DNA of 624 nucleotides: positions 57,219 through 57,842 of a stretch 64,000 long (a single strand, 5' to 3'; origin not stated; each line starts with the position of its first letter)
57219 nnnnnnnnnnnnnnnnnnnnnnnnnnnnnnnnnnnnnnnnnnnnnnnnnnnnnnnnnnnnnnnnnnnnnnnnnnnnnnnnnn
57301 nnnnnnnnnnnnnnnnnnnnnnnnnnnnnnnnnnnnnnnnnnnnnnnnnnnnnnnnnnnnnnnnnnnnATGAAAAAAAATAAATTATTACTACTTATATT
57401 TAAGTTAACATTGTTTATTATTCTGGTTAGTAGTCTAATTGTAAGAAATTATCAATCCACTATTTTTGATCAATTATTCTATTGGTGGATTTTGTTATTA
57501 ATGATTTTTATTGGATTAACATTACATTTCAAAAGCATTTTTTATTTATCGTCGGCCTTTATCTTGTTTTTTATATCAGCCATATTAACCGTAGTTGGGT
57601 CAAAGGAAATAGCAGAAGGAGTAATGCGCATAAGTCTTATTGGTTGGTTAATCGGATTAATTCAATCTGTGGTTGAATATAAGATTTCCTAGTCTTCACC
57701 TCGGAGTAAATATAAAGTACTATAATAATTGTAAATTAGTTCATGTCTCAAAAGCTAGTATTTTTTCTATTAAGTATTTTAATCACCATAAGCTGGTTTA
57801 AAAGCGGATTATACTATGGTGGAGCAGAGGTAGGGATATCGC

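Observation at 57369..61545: Previously unannotated family of small TM proteins genetically welded to large GT-C genes (four copies: 16389, 57369, 61204, 63069)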

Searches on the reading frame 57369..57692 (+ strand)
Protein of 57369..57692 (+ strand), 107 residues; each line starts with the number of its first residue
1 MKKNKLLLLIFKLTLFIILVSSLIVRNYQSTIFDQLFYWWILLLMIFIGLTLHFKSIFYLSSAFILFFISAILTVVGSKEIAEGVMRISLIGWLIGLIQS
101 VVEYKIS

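Call 5: search_protein_families(library=pfam, proteins=[window:57369-57692:+], max_evalue=0.1)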
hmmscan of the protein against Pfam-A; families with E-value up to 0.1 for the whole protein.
window:57369-57692:+ (107 aa): 0 families

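Call 7: find_homologous_proteins(query=window:57369-57689:+, max_evalue=10)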
Query window:57369-57689:+ (107 aa): 4 proteins with E <= 10 among 75 candidates.
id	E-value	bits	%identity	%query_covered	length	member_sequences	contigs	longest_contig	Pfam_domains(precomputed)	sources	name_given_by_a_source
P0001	3.4e-55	203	100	100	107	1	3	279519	-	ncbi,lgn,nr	ncbi:hypothetical protein HYW41_02195 [Candidatus Daviesbacteria bacterium]|nr:hypothetical protein 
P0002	1.6e-22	98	54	96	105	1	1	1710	-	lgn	-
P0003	1.2e-8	53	44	97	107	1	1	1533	-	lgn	-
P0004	1.6e-8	53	44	97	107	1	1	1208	-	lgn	-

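Call 9: find_encoding_contigs(protein=P0002, flank=10000)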
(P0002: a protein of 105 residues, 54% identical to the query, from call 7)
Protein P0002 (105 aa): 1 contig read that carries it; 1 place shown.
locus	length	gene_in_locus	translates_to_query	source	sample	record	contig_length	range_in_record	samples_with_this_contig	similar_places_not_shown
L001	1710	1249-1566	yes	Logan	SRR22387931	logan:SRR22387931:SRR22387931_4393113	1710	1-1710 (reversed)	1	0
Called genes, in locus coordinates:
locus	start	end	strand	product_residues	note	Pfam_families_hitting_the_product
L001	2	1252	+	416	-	?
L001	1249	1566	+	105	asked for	-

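Call 10: find_encoding_contigs(protein=P0003, flank=10000)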
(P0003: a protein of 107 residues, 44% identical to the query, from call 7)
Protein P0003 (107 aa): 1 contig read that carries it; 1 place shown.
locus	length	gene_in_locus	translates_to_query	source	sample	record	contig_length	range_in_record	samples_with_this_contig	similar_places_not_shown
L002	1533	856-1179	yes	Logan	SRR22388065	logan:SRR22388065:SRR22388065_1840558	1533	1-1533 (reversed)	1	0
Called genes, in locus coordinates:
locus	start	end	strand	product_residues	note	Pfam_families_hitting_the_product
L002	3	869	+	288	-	?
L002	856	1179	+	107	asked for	-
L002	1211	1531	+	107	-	?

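Call 23: find_homologous_proteins(query=A3, max_evalue=1)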
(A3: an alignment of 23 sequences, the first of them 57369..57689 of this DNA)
Query A3 (23 sequences) (107 aa, profile of the alignment): 16 proteins with E <= 1 among 7433 candidates.
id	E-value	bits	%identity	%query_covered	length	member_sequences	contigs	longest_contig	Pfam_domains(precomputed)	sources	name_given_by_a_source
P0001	6.8e-24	102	100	100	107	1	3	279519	-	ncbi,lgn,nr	ncbi:hypothetical protein HYW41_02195 [Candidatus Daviesbacteria bacterium]|nr:hypothetical protein 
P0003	3.5e-23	99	44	97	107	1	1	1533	-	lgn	-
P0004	4.4e-23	99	44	97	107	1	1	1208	-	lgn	-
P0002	2.1e-21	94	54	96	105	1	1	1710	-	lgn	-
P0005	2.8e-18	84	27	93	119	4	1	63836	-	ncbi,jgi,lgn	jgi:hypothetical protein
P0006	1.4e-17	81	24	65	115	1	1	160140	-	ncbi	-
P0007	3.2e-17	80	28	81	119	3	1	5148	-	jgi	jgi:hypothetical protein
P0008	6.0e-16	76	27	63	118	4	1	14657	-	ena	-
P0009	2.5e-14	71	25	66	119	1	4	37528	-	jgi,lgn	jgi:hypothetical protein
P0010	2.7e-14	71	25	96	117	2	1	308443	-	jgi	jgi:hypothetical protein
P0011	1.3e-13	69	25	63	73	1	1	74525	-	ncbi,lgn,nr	ncbi:MAG TPA: hypothetical protein VFI61_01495 [Patescibacteria group bacterium]|nr:hypothetical pro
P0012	1.6e-13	68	22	96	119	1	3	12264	-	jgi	jgi:hypothetical protein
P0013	1.8e-13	68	24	62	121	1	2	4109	-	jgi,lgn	jgi:hypothetical protein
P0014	1.8e-12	65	21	96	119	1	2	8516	-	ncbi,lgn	-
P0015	2.5e-12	65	-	-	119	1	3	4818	-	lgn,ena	-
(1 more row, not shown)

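Call 36: find_encoding_contigs(protein=P0010, flank=6000, max_places=2)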
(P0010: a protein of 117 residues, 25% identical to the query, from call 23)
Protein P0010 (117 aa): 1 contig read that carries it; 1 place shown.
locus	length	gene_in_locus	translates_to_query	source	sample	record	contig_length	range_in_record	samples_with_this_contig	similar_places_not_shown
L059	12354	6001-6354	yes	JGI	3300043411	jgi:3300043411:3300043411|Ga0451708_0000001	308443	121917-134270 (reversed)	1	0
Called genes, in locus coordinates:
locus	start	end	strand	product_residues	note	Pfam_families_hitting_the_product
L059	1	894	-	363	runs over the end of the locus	PF01757:Acyl_transf_3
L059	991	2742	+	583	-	PF02543:Carbam_trans_N, PF16861:Carbam_trans_C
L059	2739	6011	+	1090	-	PF11847:GT-C_AftD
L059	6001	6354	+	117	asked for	-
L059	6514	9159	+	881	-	-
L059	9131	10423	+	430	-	PF01943:Polysacc_synt, PF13440:Polysacc_synt_3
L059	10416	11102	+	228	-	PF02353:CMAS (weak), PF05891:Methyltransf_PK (weak), PF13489:Methyltransf_23, PF08241:Methyltransf_11, PF08242:Methyltransf_12, PF13649:Methyltransf_25, PF13847:Methyltransf_31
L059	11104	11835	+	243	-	PF00535:Glycos_transf_2, PF10111:Glyco_tranf_2_2 (weak), PF13641:Glyco_tranf_2_3 (weak)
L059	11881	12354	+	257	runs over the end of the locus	PF00535:Glycos_transf_2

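Call 39: predict_structure(alignment_id=A4)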
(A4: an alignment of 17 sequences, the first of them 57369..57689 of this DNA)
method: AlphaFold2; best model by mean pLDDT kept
length: 107 residues; sequences in the alignment: 17
mean_pLDDT: 81.2   pTM: 0.57
mean pLDDT of the five models: 81.2, 80.0, 77.6, 76.9, 76.3
residues with pLDDT >= 90: 28; 70-90: 62; 50-70: 17; < 50: 0
segments of 3 or more residues with pLDDT < 50: none
pLDDT, mean of each block of 10 residues (from residue 1): 73 82 65 67 76 84 94 90 88 91 85
secondary structure, 60 per line:
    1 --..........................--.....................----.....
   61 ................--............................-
elements in order: H3-28 H31-51 H56-76 H79-106

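Call 40: search_protein_representatives(alignment_id=A4)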
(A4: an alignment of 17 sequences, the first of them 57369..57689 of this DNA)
Query: 17 sequences, 112 profile positions. Proteins with E-value up to 0.001 (for the whole library): 244; up to 1e-10: 72; up to 1e-30: 1. The best 150 are listed.
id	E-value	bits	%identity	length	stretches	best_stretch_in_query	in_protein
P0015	1.3e-40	154.1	-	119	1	2-112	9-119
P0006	1.9e-24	102.0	-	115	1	1-112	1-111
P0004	1.9e-23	98.7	-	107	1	1-112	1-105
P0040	1.6e-18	82.9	-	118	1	7-106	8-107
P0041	5.2e-18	81.2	-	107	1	5-109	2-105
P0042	2.3e-16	75.9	-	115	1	1-108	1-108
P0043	2.8e-16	75.7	-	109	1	7-110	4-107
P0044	2.9e-16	75.6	-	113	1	5-111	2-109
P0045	1.5e-15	73.3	-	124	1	7-111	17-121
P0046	2.1e-15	72.8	-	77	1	40-110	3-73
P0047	2.4e-15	72.7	-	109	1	7-110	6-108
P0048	3.7e-15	72.1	-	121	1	4-111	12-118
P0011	3.9e-15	72.0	-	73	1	43-112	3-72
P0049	4.3e-15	71.8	-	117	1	4-111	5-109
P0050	4.7e-15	71.7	-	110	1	10-109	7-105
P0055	2.8e-14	69.2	-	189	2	3-111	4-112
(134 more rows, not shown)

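Call 43: fold_search(model_id=the predicted structure, library=pdb)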
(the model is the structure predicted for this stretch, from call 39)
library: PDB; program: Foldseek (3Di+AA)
matches with E <= 10: 48; with E <= 0.001: 0
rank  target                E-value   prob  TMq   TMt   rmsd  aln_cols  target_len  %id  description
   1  9a6h_A                4.5e+00  0.11  0.37  0.06  13.5       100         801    9  Integrative model of MRPA-MRPD by crosslinking MS and deep learning (released 2024-09-18)
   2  1ryt                  4.8e+00  0.25  0.39  0.23   2.5        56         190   14  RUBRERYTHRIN (released 1997-05-15)
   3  1f4m_F                5.7e+00  0.08  0.20  0.39   4.7        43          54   19  P3(2) CRYSTAL STRUCTURE OF ALA2ILE2-6, A VERSION OF ROP WITH A REPACKED HYDROPHOBIC CORE AND A NEW FOLD. (released 2001-01-10)
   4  1f4m_A                5.7e+00  0.08  0.20  0.37   4.8        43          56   19  P3(2) CRYSTAL STRUCTURE OF ALA2ILE2-6, A VERSION OF ROP WITH A REPACKED HYDROPHOBIC CORE AND A NEW FOLD. (released 2001-01-10)
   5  7a0g_EEE              5.7e+00  0.06  0.24  0.11   7.2        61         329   20  Structure of the SmhB pore of the tripartite alpha-pore forming toxin, Smh, from Serratia marcescens. (released 2021-03-31)
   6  7p3r_A                6.1e+00  0.20  0.44  0.15   9.5        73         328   10  Helical structure of the toxin MakA from Vibrio cholera (released 2022-02-23)
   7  9jsd                  6.1e+00  0.13  0.37  0.31  17.8        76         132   14  Cryo-EM structure of Snf7 linker extension (released 2025-10-08)
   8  5sv1_F                6.1e+00  0.07  0.29  0.17   7.4        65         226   22  Structure of the ExbB/ExbD complex from E. coli at pH 4.5 (released 2016-09-28)
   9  7o91_B                6.9e+00  0.30  0.41  0.32   3.5        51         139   14  diMn-sulerythrin (released 2021-12-01)
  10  9o9s_B                7.3e+00  0.10  0.37  0.20   4.6        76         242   12  Structure of human MPC matrix-open (released 2025-07-30)
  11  1f4m_C                7.3e+00  0.07  0.20  0.38   4.8        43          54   19  P3(2) CRYSTAL STRUCTURE OF ALA2ILE2-6, A VERSION OF ROP WITH A REPACKED HYDROPHOBIC CORE AND A NEW FOLD. (released 2001-01-10)
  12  1f4m_D                7.3e+00  0.07  0.20  0.36   4.9        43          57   19  P3(2) CRYSTAL STRUCTURE OF ALA2ILE2-6, A VERSION OF ROP WITH A REPACKED HYDROPHOBIC CORE AND A NEW FOLD. (released 2001-01-10)
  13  6ye4_A                7.3e+00  0.06  0.29  0.16   7.5        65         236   22  Structure of ExbB pentamer from Serratia marcescens by single particle cryo electron microscopy (released 2021-03-31)
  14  7a0g_DDD              7.3e+00  0.05  0.27  0.12   7.5        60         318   18  Structure of the SmhB pore of the tripartite alpha-pore forming toxin, Smh, from Serratia marcescens. (released 2021-03-31)
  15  9gix_A                7.3e+00  0.03  0.26  0.28  10.1        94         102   13  Structure of the human mitochondrial pyruvate carrier in the apo-state (released 2025-05-07)
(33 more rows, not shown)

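Call 46: search_solved_structures(query=A3, max_evalue=10, show_alignments=3)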
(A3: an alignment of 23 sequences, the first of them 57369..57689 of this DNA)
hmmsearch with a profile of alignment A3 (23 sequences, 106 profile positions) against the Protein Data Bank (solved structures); distinct sequences matched with E-value up to 10: 0.

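Call 67: search_protein_families(library=pfam, alignment_id=A3, max_evalue=1)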
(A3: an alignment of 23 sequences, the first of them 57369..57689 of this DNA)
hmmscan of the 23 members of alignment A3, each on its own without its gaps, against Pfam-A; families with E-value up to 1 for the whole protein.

A. member 1, window:57369-57689:+ (107 aa): 0 families

B. families by the number of members that match (of 23 scanned): 21 families
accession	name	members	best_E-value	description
PF09721.15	Exosortase_EpsH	3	0.015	Transmembrane exosortase (Exosortase_EpsH)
PF16316.10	DUF4956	2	0.02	Domain of unknown function (DUF4956)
PF15444.11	TMEM247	2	0.11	Transmembrane protein 247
PF01372.22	Melittin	1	0.012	Melittin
PF12650.12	DUF3784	1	0.014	Domain of unknown function (DUF3784)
PF17099.10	TrpP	1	0.018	Tryptophan transporter TrpP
PF13800.11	Sigma_reg_N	1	0.054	Sigma factor regulator N-terminal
PF15071.11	TMEM220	1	0.084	Transmembrane family 220, helix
PF14325.12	DUF4383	1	0.087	Domain of unknown function (DUF4383)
PF13398.12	Peptidase_M50B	1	0.13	Peptidase M50B-like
PF14007.11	YtpI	1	0.26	YtpI-like protein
PF24124.1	YphA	1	0.3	YphA-like integral membrane protein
PF07695.17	7TMR-DISM_7TM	1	0.3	7TM diverse intracellular signalling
PF05934.16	MCLC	1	0.3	Mid-1-related chloride channel (MCLC)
PF14935.11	TMEM138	1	0.35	Transmembrane protein 138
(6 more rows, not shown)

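Call 75: find_encoding_contigs(protein=P0009, flank=5000, max_places=1)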
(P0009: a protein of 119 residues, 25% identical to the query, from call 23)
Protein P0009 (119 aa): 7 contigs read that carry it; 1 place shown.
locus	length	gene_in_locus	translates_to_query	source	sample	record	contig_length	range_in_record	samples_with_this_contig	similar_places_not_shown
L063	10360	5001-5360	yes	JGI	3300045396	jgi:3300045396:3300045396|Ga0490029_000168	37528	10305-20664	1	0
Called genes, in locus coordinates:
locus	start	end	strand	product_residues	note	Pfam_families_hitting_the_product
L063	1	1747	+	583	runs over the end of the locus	PF02543:Carbam_trans_N, PF00814:TsaD (faint), PF16861:Carbam_trans_C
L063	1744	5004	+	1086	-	PF11847:GT-C_AftD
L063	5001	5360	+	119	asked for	-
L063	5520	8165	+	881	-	-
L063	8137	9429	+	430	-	PF01943:Polysacc_synt, PF13440:Polysacc_synt_3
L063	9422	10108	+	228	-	PF02353:CMAS (weak), PF05891:Methyltransf_PK (weak), PF13489:Methyltransf_23, PF08241:Methyltransf_11, PF08242:Methyltransf_12, PF13649:Methyltransf_25, PF13847:Methyltransf_31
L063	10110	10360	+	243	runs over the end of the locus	PF00535:Glycos_transf_2, PF10111:Glyco_tranf_2_2 (weak), PF13641:Glyco_tranf_2_3 (weak)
